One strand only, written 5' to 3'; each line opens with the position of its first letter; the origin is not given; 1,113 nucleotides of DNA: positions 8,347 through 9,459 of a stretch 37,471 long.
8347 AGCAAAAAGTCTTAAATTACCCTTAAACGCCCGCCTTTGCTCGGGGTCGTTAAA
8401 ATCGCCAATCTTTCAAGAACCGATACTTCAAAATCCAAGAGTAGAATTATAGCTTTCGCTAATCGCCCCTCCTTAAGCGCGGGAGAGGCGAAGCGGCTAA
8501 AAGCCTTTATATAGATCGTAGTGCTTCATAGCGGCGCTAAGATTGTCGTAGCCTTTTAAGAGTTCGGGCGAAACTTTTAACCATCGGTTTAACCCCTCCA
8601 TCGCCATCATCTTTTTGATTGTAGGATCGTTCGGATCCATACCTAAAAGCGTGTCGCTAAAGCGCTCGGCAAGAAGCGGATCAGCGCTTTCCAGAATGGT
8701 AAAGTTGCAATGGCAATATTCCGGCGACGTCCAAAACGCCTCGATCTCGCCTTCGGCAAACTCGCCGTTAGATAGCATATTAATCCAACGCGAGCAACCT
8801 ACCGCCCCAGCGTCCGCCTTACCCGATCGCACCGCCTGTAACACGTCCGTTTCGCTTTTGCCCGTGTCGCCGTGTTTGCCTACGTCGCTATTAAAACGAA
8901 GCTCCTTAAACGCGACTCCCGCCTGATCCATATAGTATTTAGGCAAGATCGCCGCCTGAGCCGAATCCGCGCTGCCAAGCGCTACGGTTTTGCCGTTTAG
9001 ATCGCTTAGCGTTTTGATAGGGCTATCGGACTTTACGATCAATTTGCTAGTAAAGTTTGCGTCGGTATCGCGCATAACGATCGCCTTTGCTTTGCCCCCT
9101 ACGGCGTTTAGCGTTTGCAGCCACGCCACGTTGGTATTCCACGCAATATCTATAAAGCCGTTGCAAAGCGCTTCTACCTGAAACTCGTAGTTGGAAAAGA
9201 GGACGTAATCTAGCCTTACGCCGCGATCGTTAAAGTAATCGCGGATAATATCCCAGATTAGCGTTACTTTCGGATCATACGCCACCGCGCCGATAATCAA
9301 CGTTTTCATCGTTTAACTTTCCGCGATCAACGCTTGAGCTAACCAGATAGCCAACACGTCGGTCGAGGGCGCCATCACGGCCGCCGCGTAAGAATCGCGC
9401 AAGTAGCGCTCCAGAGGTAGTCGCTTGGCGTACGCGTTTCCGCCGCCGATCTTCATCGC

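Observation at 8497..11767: Uncharacterised three-gene operon: TusA-like/diiron fusion, ACAD-fold flavoprotein without catalytic Glu, and a cytoplasmic PBP-fold protein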

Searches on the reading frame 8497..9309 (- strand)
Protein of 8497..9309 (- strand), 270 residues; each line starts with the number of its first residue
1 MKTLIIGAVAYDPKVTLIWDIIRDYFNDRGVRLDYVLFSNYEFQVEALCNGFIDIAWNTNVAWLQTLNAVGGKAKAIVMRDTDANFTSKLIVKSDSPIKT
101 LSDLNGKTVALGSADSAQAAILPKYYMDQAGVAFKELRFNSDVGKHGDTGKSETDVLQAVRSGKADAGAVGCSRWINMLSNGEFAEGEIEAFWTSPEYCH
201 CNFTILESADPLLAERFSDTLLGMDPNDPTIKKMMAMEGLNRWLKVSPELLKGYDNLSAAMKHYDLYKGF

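Call 3: search_protein_families(library=pfam, proteins=[window:8497-9309:-], max_evalue=0.1)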
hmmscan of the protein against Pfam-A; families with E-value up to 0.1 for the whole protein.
window:8497-9309:- (270 aa): 7 families
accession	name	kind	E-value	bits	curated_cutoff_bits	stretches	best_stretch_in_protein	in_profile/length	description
PF12974.12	Phosphonate-bd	-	8.6e-33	114.1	27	1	18-248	15-239/242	ABC transporter, phosphonate, periplasmic substrate-binding protein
PF09084.16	NMT1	-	2.3e-07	31.4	20.5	1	23-139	13-124/216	NMT1/THI5 like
PF04069.17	OpuAC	-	7.6e-06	26.1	21.2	1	4-168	3-174/257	Substrate binding domain of ABC-type glycine betaine transport system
PF12727.12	PBP_like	-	0.0012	18.5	27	1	89-185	72-164/193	PBP superfamily domain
PF13531.11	SBP_bac_11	-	0.0031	17.7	25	1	89-222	82-213/227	Bacterial extracellular solute-binding protein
PF16868.10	NMT1_3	-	0.0072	16.4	27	1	88-131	93-140/289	NMT1-like family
PF03180.19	Lipoprotein_9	-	0.024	14.3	27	1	6-121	3-112/236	NlpA lipoprotein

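Call 4: search_protein_families(library=ncbifam, proteins=[window:8497-9309:-], max_evalue=0.1)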
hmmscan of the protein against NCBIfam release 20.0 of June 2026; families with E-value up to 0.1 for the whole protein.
window:8497-9309:- (270 aa): 10 families
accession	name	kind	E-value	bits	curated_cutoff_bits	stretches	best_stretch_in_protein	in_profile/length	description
NF049985.1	SBP_like_Rv1680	exception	3.5e-90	302.3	400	1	3-264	2-262/268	Rv1680 family SBP-like protein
TIGR04553.1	ABC_peri_selen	hypoth_equivalog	1.2e-30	106.8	250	1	22-257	22-255/266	putative selenate ABC transporter substrate-binding protein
TIGR01098.1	3A0109s03R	subfamily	4.5e-23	82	112.05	1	21-222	52-251/253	phosphate/phosphite/phosphonate ABC transporter substrate-binding protein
TIGR03431.1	PhnD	equivalog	4.1e-15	56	261.1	1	19-231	46-256/288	phosphonate ABC transporter substrate-binding protein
TIGR01728.1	SsuA_fam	subfamily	2.9e-14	53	163.5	1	25-135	22-135/290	aliphatic sulfonate ABC transporter substrate-binding protein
TIGR02122.1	TRAP_TAXI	subfamily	2.8e-05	23.1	84.35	1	89-135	124-169/320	TAXI family TRAP transporter solute-binding subunit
NF008588.0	PRK11553.1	subfamily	0.00017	20.7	299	1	35-137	60-158/319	aliphatic sulfonate ABC transporter substrate-binding protein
TIGR03427.1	ABC_peri_uca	equivalog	0.013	14.7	333.9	1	20-113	24-113/328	putative urea ABC transporter substrate-binding protein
NF008063.0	PRK10797.1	subfamily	0.073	12.2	375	1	75-117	122-164/302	glutamate/aspartate ABC transporter substrate-binding protein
NF011891.0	PRK15364.1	equivalog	0.099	12.6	350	0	125-165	105-145/196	SPI-2 type III secretion system translocon protein SseB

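Call 8: search_solved_structures(query=window:8497-9309:-, max_evalue=0.01, show_alignments=2)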
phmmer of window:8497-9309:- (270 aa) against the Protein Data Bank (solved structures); distinct sequences matched with E-value up to 0.01: 12.
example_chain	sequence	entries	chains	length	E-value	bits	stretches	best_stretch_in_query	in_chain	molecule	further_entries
7s6g_A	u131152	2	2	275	7.4e-21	77.7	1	14-249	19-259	Phosphonate ABC type transporter/ substrate binding component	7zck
5lq5_A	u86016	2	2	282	5.9e-17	64.9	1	29-257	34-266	Putative phosphonate binding protein for ABC transporter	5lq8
5o2j_A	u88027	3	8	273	3.9e-07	32.7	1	23-232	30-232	Probable phosphite transport system-binding protein PtxB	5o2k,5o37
3s4u_A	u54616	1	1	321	9.7e-07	31.4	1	21-129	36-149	PhnD, subunit of alkylphosphonate ABC transporter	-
3p7i_A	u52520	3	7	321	1.1e-06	31.3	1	21-128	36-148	PhnD, subunit of alkylphosphonate ABC transporter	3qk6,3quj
5lv1_A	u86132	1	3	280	2.3e-06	30.2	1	5-232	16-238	PtxB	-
5ub3_A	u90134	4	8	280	4.6e-06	29.2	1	17-175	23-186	Phosphate-binding protein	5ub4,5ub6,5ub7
3n5l_A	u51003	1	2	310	0.00062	22.2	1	16-127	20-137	Binding protein component of ABC phosphonate transporter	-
6ght_A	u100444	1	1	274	0.001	21.5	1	36-226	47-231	Probable phosphite transport system-binding protein HtxB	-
6ghq_A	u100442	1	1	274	0.0026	20.2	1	36-226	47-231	Probable phosphite transport system-binding protein HtxB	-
5me4_A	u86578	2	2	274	0.0026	20.2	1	36-226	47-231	Probable phosphite transport system-binding protein HtxB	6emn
5jvb_A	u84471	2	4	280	0.0035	19.8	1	33-221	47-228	Phosphonate ABC transporter, periplasmic phosphonate-binding protein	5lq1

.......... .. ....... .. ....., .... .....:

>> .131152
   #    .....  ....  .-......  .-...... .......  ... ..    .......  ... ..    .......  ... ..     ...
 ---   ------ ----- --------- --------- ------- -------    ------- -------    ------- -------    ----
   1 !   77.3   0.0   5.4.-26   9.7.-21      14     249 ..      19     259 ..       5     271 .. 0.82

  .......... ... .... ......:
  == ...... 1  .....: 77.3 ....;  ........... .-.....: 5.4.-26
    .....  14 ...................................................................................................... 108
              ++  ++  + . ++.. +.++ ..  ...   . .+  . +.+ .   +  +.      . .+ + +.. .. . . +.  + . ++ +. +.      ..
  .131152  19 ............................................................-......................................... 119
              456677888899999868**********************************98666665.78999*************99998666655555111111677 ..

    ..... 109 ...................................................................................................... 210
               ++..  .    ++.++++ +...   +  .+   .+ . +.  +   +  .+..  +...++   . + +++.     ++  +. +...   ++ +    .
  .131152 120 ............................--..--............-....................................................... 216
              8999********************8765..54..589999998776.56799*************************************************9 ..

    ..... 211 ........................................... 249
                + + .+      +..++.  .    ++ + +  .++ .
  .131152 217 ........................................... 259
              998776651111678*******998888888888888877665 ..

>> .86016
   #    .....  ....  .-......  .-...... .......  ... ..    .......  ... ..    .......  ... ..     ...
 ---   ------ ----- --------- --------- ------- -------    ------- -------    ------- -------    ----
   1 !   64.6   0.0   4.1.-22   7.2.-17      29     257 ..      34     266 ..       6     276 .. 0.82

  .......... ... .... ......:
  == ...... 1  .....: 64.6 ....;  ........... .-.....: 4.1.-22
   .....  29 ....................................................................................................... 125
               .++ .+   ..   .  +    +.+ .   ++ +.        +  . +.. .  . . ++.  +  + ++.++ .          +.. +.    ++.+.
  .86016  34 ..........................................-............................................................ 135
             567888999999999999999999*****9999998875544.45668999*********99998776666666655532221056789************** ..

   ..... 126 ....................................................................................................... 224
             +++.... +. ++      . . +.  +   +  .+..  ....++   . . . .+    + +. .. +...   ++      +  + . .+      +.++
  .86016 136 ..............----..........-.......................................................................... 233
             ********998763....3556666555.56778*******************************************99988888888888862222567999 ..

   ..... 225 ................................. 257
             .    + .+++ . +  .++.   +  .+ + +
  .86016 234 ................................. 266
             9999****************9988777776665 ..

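Call 41: find_homologous_proteins(query=window:8497-9309:-)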
Query window:8497-9309:- (270 aa): 5651 proteins with E <= 0.001 among 6475 candidates; the best 120 are listed.
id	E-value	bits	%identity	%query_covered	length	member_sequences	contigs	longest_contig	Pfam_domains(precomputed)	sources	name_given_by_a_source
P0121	4.0e-180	615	100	100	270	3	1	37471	PF04069.18,PF09084.17,PF12974.13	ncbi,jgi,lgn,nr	ncbi:MAG: PhnD/SsuA/transferrin family substrate-binding protein [Helicobacteraceae bacterium]|jgi:A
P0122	1.3e-136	472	76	100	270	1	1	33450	PF09084.17,PF12974.13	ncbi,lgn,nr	ncbi:phosphate ABC transporter substrate-binding protein [Campylobacterota bacterium]|nr:phosphate A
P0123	3.4e-134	464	74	100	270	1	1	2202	PF09084.17,PF12974.13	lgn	-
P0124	1.0e-109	384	64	100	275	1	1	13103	PF12974.13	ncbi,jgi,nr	ncbi:MAG: phosphate/phosphite/phosphonate ABC transporter substrate-binding protein [Helicobacterace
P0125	1.3e-102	361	60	99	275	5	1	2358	PF09084.17,PF12974.13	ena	-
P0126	2.4e-102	360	59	99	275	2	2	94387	PF09084.17,PF12974.13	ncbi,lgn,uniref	ncbi:phosphate/phosphite/phosphonate ABC transporter substrate-binding protein [Arcobacter sp.]|unir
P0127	6.2e-102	358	60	99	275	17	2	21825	PF09084.17,PF12974.13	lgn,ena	-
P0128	9.2e-102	358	60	99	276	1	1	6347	PF09084.17,PF12974.13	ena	-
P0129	1.3e-101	357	60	99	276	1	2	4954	PF09084.17,PF12974.13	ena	-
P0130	1.6e-101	357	60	99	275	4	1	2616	PF09084.17,PF12974.13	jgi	-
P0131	1.9e-101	357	59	99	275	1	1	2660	PF09084.17,PF12974.13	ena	-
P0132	2.0e-101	357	59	99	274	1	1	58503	PF09084.17,PF12974.13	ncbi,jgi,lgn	-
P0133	4.2e-101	356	59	99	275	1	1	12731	PF09084.17,PF12974.13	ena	-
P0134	5.1e-101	355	59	97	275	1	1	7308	PF09084.17,PF12974.13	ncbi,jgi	-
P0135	5.9e-101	355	59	99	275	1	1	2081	PF09084.17,PF12974.13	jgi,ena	-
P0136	5.9e-101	355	59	99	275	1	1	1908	PF09084.17,PF12974.13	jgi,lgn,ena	-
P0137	7.5e-101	355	59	99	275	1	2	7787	PF09084.17,PF12974.13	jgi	-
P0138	1.1e-100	354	59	99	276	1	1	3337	PF09084.17,PF12974.13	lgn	-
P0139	2.4e-100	353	57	99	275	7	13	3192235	PF09084.17,PF12974.13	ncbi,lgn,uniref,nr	ncbi:conserved hypothetical protein [Arcobacter nitrofigilis DSM 7299]|uniref:Phosphate ABC transpor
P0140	2.5e-100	353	59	99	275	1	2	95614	PF09084.17,PF12974.13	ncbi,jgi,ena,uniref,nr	ncbi:PhnD/SsuA/transferrin family substrate-binding protein [Poseidonibacter lekithochrous]|uniref:p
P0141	3.1e-100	353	59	98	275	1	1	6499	PF09084.17,PF12974.13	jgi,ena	jgi:phosphonate transport system substrate-binding protein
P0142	3.2e-100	353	59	98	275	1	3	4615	PF09084.17,PF12974.13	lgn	-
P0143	3.2e-100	353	58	99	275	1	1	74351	PF09084.17,PF12974.13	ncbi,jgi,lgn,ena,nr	ncbi:MAG: phosphate ABC transporter substrate-binding protein [Arcobacter sp.]|nr:MAG: phosphate ABC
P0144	4.4e-100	352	60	98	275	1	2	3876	PF09084.17,PF12974.13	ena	-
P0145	4.7e-100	352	58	98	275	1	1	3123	PF09084.17,PF12974.13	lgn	-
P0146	6.0e-100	352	59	98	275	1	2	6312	PF09084.17,PF12974.13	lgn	-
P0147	6.3e-100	352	59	99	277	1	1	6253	PF09084.17,PF12974.13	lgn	-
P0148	7.1e-100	352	59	98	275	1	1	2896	PF09084.17,PF12974.13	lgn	-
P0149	8.3e-100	351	58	98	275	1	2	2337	PF09084.17,PF12974.13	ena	-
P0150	1.1e-99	351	59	99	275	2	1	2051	PF09084.17,PF12974.13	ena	-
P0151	1.4e-99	351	59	99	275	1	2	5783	PF09084.17,PF12974.13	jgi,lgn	jgi:ABC-type phosphate/phosphonate transport system substrate-binding protein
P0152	1.7e-99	350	58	98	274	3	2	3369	PF09084.17,PF12974.13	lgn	-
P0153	1.7e-99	350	58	98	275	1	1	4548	PF09084.17,PF12974.13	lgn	-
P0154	1.7e-99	350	58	99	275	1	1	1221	PF09084.17,PF12974.13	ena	-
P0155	1.9e-99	350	59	99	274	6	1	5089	PF09084.17,PF12974.13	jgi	jgi:ABC-type phosphate/phosphonate transport system substrate-binding protein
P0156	2.5e-99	350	59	98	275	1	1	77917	PF09084.17,PF12974.13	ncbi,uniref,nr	ncbi:phosphate ABC transporter substrate-binding protein [Malaciobacter molluscorum]|uniref:phosphat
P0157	2.7e-99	350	59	98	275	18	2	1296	PF09084.17,PF12974.13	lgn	-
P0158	2.7e-99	350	58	99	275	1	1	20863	PF09084.17,PF12974.13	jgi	-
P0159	2.8e-99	350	60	99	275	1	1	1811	PF09084.17,PF12974.13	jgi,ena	-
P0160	3.0e-99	350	58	98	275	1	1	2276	PF09084.17,PF12974.13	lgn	-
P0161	3.5e-99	349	59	98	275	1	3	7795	PF09084.17,PF12974.13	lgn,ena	-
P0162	3.7e-99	349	59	98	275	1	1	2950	PF09084.17,PF12974.13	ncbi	-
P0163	3.8e-99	349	58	99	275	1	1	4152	PF09084.17,PF12974.13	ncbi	-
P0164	4.4e-99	349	58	98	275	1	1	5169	PF09084.17,PF12974.13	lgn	-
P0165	4.6e-99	349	58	99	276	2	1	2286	PF09084.17,PF12974.13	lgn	-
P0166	5.0e-99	349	59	99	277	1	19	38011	PF09084.17,PF12974.13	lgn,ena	-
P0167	5.8e-99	349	58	99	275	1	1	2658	PF09084.17,PF12974.13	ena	-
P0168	5.8e-99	349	59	98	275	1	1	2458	PF09084.17,PF12974.13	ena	-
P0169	6.2e-99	349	58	98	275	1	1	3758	PF09084.17,PF12974.13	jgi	jgi:ABC-type phosphate/phosphonate transport system substrate-binding protein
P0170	6.3e-99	349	59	98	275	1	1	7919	PF09084.17,PF12974.13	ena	-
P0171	6.8e-99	348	59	99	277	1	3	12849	PF09084.17,PF12974.13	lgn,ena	-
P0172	8.0e-99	348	58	98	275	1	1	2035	PF09084.17,PF12974.13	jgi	-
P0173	8.2e-99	348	58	99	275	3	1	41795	PF13379.12,PF09084.17,PF12974.13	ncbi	-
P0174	8.3e-99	348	59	98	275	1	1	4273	PF09084.17,PF12974.13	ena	-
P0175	8.6e-99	348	59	98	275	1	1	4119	PF09084.17,PF12974.13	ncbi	-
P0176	9.6e-99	348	59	99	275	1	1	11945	PF09084.17,PF12974.13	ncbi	-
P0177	1.1e-98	348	57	98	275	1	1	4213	PF09084.17,PF12974.13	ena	-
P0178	1.1e-98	348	58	98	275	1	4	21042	PF09084.17,PF12974.13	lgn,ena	-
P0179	1.2e-98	348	58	98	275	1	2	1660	PF09084.17,PF12974.13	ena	-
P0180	1.4e-98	347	58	98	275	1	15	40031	PF09084.17,PF12974.13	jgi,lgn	jgi:ABC-type phosphate/phosphonate transport system substrate-binding protein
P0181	1.4e-98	347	58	99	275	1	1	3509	PF09084.17,PF12974.13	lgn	-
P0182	1.5e-98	347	58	98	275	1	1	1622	PF09084.17,PF12974.13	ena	-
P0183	1.5e-98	347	57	98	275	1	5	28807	PF09084.17,PF12974.13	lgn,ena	-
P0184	1.5e-98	347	58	98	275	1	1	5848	PF09084.17,PF12974.13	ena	-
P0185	1.6e-98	347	59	98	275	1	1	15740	PF09084.17,PF12974.13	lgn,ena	-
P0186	1.7e-98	347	59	98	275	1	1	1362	PF09084.17,PF12974.13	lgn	-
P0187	1.9e-98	347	58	99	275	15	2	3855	PF09084.17,PF12974.13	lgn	-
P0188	1.9e-98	347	58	98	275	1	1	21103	PF09084.17,PF12974.13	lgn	-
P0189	2.0e-98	347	58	99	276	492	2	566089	PF09084.17,PF12974.13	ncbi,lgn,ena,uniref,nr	ncbi:PhnD/SsuA/transferrin family substrate-binding protein [Aliarcobacter cryaerophilus]|uniref:pho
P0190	2.0e-98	347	58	98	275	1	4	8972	PF09084.17,PF12974.13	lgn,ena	-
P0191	2.1e-98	347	58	98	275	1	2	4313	PF09084.17,PF12974.13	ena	-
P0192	2.1e-98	347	59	98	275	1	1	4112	PF09084.17,PF12974.13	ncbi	-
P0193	2.2e-98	347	59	98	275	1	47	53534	PF09084.17,PF12974.13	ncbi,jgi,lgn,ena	-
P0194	2.2e-98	347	58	98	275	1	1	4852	PF09084.17,PF12974.13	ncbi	-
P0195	2.8e-98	346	58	98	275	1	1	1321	PF09084.17,PF12974.13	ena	-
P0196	3.0e-98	346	58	98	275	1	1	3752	PF09084.17,PF12974.13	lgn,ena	-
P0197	4.0e-98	346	57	98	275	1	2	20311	PF09084.17,PF12974.13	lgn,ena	-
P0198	7.7e-98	345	57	98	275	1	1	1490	PF09084.17,PF12974.13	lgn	-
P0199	1.0e-97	345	57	98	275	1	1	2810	PF09084.17,PF12974.13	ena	-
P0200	1.1e-97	345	58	99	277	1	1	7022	PF09084.17,PF12974.13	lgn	-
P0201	1.1e-97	344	57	98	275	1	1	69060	PF09084.17,PF12974.13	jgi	jgi:ABC-type phosphate/phosphonate transport system substrate-binding protein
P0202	1.2e-97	344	58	99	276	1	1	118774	PF09084.17,PF12974.13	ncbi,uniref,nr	ncbi:phosphate/phosphite/phosphonate ABC transporter substrate-binding protein [Aliarcobacter cryaer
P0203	1.3e-97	344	58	98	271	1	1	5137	PF09084.17,PF12974.13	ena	-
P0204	1.4e-97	344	57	98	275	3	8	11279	PF09084.17,PF12974.13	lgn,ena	-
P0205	1.6e-97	344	58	98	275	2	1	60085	PF09084.17,PF12974.13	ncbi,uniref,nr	ncbi:phosphate/phosphite/phosphonate ABC transporter substrate-binding protein [Arcobacter sp. CECT 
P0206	1.8e-97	344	59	97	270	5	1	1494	PF09084.17,PF12974.13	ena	-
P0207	2.7e-97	343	57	98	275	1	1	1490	PF09084.17,PF12974.13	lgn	-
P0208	3.2e-97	343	57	98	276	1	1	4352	PF09084.17,PF12974.13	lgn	-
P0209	3.4e-97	343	57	99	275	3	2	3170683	PF09084.17,PF12974.13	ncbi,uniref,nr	ncbi:phosphate/phosphite/phosphonate ABC transporter substrate-binding protein [Halarcobacter ebrone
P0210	3.7e-97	343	57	98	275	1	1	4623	PF09084.17,PF12974.13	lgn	-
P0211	6.3e-97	342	58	98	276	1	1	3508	PF09084.17,PF12974.13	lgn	-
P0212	6.4e-97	342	58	98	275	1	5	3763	PF09084.17,PF12974.13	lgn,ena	-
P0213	7.0e-97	342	58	98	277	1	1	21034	PF09084.17,PF12974.13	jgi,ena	-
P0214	1.3e-96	341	59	98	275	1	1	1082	PF09084.17,PF12974.13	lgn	-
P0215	1.3e-96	341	59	98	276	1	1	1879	PF09084.17,PF12974.13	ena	-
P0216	3.6e-96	339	57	99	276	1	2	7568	PF09084.17,PF12974.13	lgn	-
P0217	5.3e-96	339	56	99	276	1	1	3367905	PF09084.17,PF12974.13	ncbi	ncbi:phosphate/phosphite/phosphonate ABC transporter substrate-binding protein [Campylobacterota bac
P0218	6.2e-96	339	56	99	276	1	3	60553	PF09084.17,PF12974.13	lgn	-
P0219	7.0e-96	339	58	98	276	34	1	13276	PF09084.17,PF12974.13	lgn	-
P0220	1.6e-95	337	56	99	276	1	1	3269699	PF09084.17,PF12974.13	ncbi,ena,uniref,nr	ncbi:PhnD/SsuA/transferrin family substrate-binding protein [Halarcobacter sp.]|uniref:phosphate/pho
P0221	1.6e-95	337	56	99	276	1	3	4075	PF09084.17,PF12974.13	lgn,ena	-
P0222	1.9e-95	337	57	98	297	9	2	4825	PF09084.17,PF12974.13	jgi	jgi:ABC-type phosphate/phosphonate transport system substrate-binding protein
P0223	1.9e-95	337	56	99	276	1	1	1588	PF09084.17,PF12974.13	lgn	-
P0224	2.2e-95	337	56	99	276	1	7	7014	PF09084.17,PF12974.13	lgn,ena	-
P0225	2.2e-95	337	56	99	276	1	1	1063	PF09084.17,PF12974.13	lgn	-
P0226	3.2e-95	336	56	99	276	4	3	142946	PF09084.17,PF12974.13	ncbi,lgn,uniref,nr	ncbi:phosphate/phosphite/phosphonate ABC transporter substrate-binding protein [Arcobacter porcinus]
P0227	4.2e-95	336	56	99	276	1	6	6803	PF09084.17,PF12974.13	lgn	-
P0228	5.6e-95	336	56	99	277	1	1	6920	PF09084.17,PF12974.13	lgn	-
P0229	8.4e-95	335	58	98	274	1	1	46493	PF09084.17,PF12974.13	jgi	jgi:phosphonate transport system substrate-binding protein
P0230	8.4e-95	335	54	99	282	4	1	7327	PF09084.17,PF16868.11,PF12974.13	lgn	-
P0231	8.4e-95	335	55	99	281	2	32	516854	PF09084.17,PF12974.13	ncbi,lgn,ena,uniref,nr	ncbi:PhnD/SsuA/transferrin family substrate-binding protein [uncultured Brachyspira sp.]|uniref:phos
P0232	1.2e-94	335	55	99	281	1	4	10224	PF09084.17,PF12974.13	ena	-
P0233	1.5e-94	334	56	99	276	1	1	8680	PF09084.17,PF12974.13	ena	-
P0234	1.5e-94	334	57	97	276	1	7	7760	PF09084.17,PF12974.13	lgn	-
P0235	1.5e-94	334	57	98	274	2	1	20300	PF13379.12,PF09084.17,PF12974.13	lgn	-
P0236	2.0e-94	334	56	98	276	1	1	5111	PF09084.17,PF12974.13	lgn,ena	-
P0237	2.1e-94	334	57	97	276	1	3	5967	PF09084.17,PF12974.13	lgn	-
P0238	2.2e-94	334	54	99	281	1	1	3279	PF09084.17,PF12974.13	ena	-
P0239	2.9e-94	333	57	98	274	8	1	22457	PF12974.13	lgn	-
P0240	3.1e-94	333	57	97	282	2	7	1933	PF09084.17,PF12974.13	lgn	-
